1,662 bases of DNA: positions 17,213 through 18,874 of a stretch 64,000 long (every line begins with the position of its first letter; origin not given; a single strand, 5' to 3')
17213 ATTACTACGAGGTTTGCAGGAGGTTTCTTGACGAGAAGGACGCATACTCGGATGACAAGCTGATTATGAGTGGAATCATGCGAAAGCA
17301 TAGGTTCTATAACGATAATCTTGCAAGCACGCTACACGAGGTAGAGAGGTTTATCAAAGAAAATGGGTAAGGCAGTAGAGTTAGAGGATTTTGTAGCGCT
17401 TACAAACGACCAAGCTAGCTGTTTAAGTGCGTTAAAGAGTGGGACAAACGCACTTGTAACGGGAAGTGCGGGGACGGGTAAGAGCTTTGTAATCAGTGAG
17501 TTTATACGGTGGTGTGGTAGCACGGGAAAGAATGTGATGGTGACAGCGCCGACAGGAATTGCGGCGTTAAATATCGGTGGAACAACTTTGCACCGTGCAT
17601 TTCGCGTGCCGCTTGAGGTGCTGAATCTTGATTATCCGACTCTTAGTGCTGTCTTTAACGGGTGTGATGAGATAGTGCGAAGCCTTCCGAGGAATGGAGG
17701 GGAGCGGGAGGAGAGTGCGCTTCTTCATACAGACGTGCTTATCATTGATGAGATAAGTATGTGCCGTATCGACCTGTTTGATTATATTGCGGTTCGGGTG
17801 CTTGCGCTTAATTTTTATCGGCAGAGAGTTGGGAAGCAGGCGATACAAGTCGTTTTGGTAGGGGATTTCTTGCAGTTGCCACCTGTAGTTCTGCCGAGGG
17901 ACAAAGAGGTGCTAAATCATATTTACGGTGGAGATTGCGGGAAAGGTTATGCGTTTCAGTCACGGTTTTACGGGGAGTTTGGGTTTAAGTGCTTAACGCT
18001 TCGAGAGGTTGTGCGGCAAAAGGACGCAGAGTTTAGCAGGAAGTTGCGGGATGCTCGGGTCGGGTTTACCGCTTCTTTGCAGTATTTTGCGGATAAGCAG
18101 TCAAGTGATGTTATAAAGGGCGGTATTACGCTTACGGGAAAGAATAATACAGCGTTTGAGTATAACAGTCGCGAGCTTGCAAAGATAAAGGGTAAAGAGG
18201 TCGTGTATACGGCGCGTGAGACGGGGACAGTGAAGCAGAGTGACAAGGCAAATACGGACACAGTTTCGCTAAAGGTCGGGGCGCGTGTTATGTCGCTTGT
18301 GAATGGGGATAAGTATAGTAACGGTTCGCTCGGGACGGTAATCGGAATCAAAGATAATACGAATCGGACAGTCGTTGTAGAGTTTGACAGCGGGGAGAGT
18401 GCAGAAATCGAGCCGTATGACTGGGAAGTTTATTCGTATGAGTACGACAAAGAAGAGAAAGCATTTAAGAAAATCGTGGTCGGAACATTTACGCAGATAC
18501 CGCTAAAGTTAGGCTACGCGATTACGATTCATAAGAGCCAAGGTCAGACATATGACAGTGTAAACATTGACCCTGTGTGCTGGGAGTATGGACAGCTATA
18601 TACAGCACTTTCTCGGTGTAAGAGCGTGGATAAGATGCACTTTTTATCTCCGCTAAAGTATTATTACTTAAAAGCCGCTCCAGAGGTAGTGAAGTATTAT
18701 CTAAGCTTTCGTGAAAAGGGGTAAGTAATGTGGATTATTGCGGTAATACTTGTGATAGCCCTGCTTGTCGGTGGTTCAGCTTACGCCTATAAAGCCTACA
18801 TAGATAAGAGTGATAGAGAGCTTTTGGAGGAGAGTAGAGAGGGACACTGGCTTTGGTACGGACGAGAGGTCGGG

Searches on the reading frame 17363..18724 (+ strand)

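Call 95: search_protein_families(library=pfam, proteins=[window:17363-18724:+], max_evalue=0.001)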
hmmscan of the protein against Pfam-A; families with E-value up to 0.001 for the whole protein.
window:17363-18724:+ (453 aa): 7 families
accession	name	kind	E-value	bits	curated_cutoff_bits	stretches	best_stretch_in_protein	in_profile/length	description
PF05970.20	PIF1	-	6e-24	85.3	25.9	1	13-238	2-208/223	PIF1-like helicase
PF13245.12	AAA_19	-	1e-14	55.3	25.1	1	27-175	11-132/134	AAA domain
PF13604.12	AAA_30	-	7.5e-14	52.3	27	1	13-175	2-131/191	AAA domain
PF13538.12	UvrD_C_2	-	1.3e-06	28.6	27.4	1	384-419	2-45/52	UvrD-like helicase C-terminal domain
PF13086.12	AAA_11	-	2.2e-06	28.1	27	0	16-71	5-68/257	AAA domain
PF13401.12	AAA_22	-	5.8e-05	23.8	27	1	28-167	6-122/130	AAA domain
PF18335.7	SH3_13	-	0.00065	19.9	41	0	297-341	20-65/65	ATP-dependent RecD-like DNA helicase SH3 domain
